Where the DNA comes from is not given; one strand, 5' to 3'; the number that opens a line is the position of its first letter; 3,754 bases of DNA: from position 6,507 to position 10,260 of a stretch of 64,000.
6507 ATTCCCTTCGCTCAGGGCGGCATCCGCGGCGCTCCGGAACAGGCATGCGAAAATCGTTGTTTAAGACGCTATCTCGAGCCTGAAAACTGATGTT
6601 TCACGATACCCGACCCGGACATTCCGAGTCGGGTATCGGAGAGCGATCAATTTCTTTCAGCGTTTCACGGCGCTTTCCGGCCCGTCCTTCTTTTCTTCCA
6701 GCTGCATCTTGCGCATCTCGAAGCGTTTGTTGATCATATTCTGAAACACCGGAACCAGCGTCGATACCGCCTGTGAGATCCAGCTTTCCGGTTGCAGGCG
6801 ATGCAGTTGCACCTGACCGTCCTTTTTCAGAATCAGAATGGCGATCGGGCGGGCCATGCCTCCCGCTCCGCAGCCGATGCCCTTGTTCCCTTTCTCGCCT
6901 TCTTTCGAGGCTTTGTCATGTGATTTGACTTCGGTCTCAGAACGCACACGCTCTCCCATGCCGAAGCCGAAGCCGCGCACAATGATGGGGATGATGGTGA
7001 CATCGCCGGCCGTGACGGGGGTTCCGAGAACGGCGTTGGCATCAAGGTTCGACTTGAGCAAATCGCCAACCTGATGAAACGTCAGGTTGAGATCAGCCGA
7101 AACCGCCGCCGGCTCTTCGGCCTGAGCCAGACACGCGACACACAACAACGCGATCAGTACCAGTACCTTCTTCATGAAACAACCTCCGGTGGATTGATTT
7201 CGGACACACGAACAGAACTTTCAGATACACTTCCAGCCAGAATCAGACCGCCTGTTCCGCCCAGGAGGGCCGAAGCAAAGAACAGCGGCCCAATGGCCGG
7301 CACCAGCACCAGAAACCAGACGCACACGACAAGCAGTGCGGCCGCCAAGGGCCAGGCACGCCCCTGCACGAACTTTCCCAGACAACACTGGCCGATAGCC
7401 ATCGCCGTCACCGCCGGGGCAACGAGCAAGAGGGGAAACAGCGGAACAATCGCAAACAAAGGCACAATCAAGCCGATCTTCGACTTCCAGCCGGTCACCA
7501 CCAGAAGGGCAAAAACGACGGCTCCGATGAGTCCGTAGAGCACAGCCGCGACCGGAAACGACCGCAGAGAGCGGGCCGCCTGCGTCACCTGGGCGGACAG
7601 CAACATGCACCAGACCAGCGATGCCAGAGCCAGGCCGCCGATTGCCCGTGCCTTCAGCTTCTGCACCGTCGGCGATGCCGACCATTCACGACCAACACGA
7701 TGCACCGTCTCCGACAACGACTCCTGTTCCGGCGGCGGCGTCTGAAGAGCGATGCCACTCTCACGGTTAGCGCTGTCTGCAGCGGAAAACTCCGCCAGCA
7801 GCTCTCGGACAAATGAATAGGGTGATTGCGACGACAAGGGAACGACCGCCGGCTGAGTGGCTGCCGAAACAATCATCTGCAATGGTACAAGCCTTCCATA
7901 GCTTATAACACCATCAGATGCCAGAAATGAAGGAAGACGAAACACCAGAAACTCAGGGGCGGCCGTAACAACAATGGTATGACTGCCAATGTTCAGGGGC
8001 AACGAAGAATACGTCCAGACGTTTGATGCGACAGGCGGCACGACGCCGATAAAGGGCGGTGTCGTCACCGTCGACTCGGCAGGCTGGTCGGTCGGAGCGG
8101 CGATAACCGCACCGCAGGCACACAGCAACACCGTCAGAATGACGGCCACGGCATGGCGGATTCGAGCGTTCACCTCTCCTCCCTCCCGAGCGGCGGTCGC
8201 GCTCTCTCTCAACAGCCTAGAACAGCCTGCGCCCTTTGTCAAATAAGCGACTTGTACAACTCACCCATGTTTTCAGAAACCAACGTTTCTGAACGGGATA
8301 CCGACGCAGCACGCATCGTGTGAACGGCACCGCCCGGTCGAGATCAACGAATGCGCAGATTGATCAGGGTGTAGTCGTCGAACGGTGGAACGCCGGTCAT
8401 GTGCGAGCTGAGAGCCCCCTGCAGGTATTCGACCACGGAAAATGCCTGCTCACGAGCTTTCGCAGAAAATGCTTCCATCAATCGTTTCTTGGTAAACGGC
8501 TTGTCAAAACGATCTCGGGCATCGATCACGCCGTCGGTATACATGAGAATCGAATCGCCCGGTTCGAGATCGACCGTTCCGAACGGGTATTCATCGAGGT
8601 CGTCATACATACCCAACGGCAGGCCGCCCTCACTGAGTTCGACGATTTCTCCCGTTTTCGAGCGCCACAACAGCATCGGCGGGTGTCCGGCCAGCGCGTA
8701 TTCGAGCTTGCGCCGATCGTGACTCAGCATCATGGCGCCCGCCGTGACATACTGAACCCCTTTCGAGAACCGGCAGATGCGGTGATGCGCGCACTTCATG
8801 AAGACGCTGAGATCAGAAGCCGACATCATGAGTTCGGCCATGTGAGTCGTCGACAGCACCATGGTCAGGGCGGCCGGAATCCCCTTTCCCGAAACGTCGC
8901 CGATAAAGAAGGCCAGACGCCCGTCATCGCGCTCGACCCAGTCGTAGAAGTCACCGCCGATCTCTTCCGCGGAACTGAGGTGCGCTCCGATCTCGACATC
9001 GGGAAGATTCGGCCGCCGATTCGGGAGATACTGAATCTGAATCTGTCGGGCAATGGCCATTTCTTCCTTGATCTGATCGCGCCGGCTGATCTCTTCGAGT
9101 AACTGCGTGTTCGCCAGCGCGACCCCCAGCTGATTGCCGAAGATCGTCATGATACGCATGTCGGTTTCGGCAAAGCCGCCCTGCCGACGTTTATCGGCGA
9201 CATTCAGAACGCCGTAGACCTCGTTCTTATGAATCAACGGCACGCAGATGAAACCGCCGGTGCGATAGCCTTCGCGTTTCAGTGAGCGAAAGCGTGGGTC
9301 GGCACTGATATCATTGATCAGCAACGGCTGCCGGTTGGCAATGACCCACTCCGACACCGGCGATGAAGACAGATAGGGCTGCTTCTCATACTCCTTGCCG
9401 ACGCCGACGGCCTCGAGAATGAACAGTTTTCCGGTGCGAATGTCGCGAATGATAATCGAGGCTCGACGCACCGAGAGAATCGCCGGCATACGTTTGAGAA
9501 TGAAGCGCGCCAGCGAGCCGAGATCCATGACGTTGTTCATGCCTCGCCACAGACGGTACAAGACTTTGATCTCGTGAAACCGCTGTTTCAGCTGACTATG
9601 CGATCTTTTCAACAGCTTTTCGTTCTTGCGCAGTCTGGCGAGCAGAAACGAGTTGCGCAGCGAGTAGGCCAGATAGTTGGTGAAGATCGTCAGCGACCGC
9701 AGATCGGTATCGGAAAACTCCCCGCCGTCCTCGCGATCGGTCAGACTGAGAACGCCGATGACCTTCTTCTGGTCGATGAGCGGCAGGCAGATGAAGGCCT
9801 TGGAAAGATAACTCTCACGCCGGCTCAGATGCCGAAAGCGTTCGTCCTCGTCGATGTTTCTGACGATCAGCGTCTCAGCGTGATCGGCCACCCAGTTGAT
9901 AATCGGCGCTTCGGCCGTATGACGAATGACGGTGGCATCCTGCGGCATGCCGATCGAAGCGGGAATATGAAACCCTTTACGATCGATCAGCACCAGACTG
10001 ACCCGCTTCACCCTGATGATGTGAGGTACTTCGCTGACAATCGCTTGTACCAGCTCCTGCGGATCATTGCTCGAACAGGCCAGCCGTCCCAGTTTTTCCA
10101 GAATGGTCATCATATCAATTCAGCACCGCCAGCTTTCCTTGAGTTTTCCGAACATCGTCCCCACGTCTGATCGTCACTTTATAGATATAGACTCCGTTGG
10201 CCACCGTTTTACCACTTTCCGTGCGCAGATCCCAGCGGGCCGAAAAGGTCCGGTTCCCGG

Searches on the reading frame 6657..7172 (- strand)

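Call 38: search_protein_families(library=pfam, proteins=[window:6657-7172:-])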
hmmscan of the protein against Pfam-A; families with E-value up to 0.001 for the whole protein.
window:6657-7172:- (171 aa): 1 family
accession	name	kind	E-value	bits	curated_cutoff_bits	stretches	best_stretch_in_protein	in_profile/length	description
PF09579.15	Spore_YtfJ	-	1.1e-10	42.1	25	1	53-140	1-76/81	Sporulation protein YtfJ (Spore_YtfJ)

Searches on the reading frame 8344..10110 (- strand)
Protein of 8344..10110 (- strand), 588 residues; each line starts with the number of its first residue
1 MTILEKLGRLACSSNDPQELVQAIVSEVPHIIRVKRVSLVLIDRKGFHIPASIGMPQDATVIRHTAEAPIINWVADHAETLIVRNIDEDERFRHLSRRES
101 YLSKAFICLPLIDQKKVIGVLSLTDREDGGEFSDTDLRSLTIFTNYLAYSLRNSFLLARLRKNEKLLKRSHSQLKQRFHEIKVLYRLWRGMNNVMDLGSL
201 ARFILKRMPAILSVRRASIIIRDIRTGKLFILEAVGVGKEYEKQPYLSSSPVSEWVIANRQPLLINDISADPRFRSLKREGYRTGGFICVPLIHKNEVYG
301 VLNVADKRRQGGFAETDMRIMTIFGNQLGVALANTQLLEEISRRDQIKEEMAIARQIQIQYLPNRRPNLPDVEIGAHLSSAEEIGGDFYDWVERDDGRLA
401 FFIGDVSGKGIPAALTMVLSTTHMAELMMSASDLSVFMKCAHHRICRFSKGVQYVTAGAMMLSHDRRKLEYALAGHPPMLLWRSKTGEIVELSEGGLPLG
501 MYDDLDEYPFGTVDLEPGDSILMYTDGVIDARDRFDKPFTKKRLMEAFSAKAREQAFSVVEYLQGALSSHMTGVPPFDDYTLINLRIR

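Call 38: search_protein_families(library=pfam, proteins=[window:8344-10110:-])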
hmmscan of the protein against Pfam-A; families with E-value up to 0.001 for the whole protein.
window:8344-10110:- (588 aa): 6 families
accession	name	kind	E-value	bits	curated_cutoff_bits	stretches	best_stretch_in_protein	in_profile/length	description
PF07228.17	SpoIIE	-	2.3e-44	152.1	25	1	395-587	1-191/192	Stage II sporulation protein E (SpoIIE)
PF01590.32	GAF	-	1.1e-34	120.3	22.4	2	16-150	1-132/133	GAF domain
PF13185.12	GAF_2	-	3.6e-31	108.6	28.6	2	196-332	3-135/136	GAF domain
PF13492.12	GAF_3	-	1.5e-24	87.3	27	2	16-153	1-129/129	GAF domain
PF11849.14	DUF3369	-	9.3e-06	26.4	27.2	0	276-341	107-168/168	Domain of unknown function (DUF3369)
PF15714.11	SpoVT_C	-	0.00054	20.5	27.5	0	250-328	46-123/128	Stage V sporulation protein T C-terminal, transcription factor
